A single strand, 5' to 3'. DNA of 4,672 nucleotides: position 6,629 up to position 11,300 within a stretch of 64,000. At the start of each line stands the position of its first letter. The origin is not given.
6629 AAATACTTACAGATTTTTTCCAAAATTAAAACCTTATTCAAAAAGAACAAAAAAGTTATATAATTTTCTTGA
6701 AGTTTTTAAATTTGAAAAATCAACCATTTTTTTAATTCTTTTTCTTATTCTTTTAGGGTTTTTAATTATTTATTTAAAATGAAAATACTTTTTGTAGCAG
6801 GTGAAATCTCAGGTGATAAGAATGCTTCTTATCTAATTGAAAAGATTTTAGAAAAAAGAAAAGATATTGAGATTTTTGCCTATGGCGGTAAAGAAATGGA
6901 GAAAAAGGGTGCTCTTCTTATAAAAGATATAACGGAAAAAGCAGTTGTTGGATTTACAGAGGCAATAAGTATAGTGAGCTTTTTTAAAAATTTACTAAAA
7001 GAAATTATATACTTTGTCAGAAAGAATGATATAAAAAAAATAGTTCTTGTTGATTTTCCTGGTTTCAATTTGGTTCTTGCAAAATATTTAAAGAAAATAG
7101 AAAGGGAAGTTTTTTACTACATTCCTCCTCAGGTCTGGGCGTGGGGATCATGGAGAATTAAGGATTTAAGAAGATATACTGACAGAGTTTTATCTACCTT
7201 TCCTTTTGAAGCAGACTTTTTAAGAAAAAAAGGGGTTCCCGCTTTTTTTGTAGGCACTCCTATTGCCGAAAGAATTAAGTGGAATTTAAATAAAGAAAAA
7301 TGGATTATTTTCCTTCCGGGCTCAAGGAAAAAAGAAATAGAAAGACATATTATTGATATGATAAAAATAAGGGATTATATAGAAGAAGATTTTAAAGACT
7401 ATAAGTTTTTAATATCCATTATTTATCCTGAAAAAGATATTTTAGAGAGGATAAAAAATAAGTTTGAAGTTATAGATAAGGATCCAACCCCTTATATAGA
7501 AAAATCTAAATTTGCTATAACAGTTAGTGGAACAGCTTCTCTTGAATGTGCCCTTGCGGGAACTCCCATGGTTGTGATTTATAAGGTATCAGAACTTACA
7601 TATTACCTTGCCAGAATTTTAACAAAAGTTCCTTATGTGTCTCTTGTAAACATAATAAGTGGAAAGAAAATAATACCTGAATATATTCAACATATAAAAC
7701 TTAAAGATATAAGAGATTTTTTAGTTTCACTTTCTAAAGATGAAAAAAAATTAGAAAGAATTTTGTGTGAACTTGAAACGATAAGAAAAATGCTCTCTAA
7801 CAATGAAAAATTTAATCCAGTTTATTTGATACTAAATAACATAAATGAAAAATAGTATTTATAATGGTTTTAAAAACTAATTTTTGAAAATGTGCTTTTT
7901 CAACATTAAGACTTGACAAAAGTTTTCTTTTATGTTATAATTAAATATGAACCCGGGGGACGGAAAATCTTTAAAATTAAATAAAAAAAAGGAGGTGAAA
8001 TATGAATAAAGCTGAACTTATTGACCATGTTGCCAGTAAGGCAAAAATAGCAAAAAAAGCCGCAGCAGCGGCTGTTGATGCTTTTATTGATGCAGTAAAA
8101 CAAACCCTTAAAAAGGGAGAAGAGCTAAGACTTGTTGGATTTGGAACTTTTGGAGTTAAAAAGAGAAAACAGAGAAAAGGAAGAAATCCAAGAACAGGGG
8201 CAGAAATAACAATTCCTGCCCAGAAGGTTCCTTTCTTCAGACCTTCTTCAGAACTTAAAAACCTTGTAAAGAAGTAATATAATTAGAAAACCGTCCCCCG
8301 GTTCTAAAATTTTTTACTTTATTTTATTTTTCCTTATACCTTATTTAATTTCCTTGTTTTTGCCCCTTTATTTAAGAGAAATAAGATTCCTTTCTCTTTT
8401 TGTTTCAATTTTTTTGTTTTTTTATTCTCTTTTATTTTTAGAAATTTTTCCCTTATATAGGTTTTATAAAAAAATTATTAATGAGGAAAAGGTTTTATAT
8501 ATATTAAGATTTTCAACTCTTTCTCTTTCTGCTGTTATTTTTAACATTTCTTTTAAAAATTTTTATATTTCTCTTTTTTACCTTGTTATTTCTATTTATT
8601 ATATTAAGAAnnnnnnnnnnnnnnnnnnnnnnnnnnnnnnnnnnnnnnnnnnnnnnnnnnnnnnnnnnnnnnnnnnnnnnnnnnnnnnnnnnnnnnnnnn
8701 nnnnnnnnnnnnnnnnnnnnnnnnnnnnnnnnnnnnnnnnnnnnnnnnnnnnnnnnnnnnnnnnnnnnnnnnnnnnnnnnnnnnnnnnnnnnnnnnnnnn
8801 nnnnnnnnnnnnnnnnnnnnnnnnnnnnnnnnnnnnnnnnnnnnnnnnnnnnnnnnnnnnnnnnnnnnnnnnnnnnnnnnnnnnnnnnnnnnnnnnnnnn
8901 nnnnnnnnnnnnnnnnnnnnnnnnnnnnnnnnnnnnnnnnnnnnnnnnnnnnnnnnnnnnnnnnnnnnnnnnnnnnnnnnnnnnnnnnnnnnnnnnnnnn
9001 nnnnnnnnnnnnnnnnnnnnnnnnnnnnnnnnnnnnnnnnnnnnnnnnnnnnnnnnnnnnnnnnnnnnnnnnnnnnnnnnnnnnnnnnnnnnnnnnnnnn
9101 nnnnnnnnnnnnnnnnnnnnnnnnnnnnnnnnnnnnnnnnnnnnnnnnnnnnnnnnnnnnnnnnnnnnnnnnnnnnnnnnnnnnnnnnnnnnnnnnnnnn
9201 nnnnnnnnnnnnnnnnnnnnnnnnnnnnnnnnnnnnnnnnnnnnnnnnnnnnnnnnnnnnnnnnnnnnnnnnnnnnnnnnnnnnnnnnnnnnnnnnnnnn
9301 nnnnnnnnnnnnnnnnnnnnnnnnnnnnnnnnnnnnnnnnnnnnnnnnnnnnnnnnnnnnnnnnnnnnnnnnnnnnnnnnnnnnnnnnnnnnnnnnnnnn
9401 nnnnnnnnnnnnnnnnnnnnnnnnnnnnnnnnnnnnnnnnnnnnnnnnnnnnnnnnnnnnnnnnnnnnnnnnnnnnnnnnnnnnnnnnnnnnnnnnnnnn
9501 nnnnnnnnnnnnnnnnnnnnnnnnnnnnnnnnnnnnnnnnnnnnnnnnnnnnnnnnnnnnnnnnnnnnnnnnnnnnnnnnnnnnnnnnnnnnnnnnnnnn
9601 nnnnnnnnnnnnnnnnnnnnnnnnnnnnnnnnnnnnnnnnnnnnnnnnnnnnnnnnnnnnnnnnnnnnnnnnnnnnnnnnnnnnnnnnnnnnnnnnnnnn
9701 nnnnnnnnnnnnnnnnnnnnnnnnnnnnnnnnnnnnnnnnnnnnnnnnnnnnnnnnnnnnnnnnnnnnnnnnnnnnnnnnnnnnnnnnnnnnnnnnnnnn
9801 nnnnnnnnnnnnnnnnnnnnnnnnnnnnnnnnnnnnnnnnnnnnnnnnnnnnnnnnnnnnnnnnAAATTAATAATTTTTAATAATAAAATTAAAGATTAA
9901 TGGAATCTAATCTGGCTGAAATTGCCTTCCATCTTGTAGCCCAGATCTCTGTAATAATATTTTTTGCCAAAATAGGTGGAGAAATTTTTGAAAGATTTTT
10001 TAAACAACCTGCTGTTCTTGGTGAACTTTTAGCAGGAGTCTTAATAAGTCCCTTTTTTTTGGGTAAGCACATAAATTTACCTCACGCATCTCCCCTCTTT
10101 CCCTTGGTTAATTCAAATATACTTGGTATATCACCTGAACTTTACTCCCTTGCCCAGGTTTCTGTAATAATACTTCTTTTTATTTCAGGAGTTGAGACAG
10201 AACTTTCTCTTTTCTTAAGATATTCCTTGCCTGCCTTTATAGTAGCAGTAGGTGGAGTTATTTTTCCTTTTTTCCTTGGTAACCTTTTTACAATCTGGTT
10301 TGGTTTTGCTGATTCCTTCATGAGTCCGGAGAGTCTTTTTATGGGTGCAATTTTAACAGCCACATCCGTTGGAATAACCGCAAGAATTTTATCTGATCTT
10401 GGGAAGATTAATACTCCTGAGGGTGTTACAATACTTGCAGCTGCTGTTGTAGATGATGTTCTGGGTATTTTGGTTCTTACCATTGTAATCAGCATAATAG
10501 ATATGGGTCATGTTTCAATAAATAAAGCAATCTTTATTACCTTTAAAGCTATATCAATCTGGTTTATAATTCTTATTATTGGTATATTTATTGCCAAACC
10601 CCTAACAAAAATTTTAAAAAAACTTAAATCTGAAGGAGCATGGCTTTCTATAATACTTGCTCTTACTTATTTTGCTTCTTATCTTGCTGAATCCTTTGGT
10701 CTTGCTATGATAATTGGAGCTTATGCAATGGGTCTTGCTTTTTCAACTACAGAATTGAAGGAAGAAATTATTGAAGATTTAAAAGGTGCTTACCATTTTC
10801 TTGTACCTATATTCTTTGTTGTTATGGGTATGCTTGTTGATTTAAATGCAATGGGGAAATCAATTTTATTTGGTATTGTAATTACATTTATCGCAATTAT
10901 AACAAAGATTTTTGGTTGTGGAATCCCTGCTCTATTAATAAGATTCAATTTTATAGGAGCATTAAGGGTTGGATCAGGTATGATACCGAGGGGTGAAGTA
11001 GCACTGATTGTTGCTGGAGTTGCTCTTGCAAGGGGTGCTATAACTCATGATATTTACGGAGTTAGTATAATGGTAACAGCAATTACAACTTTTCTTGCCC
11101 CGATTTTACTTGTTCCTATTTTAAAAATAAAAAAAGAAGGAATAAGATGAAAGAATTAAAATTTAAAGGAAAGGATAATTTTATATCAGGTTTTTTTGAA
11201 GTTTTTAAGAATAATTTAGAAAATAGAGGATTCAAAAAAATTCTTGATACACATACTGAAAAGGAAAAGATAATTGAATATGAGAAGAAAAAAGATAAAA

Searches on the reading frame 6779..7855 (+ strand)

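Call 65: search_protein_families(library=pfam, proteins=[window:6779-7855:+], max_evalue=0.00001)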
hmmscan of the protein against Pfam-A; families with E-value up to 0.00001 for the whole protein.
window:6779-7855:+ (358 aa): 1 family
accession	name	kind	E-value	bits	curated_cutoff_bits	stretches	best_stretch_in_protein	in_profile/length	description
PF02684.21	LpxB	-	3.8e-78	263.4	22.6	1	3-312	1-331/374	Lipid-A-disaccharide synthetase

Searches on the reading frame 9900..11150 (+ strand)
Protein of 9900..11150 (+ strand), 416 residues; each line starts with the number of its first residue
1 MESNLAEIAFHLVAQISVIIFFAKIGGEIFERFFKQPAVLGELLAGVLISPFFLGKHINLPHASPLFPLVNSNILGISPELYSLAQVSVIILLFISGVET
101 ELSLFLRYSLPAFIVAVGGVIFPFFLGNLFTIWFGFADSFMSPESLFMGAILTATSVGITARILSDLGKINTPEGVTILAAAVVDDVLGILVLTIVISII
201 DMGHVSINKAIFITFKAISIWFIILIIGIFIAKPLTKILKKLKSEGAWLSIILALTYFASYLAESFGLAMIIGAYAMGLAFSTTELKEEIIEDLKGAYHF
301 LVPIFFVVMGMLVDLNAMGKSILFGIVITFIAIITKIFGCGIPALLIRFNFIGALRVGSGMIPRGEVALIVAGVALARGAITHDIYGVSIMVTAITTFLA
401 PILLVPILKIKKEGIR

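Call 65: search_protein_families(library=pfam, proteins=[window:9900-11150:+], max_evalue=0.00001)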
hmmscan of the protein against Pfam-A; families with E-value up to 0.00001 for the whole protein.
window:9900-11150:+ (416 aa): 1 family
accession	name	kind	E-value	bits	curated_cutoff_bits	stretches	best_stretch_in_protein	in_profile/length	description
PF00999.27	Na_H_Exchanger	-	2.6e-61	208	26.2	1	19-409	3-374/375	Sodium/hydrogen exchanger, transmembrane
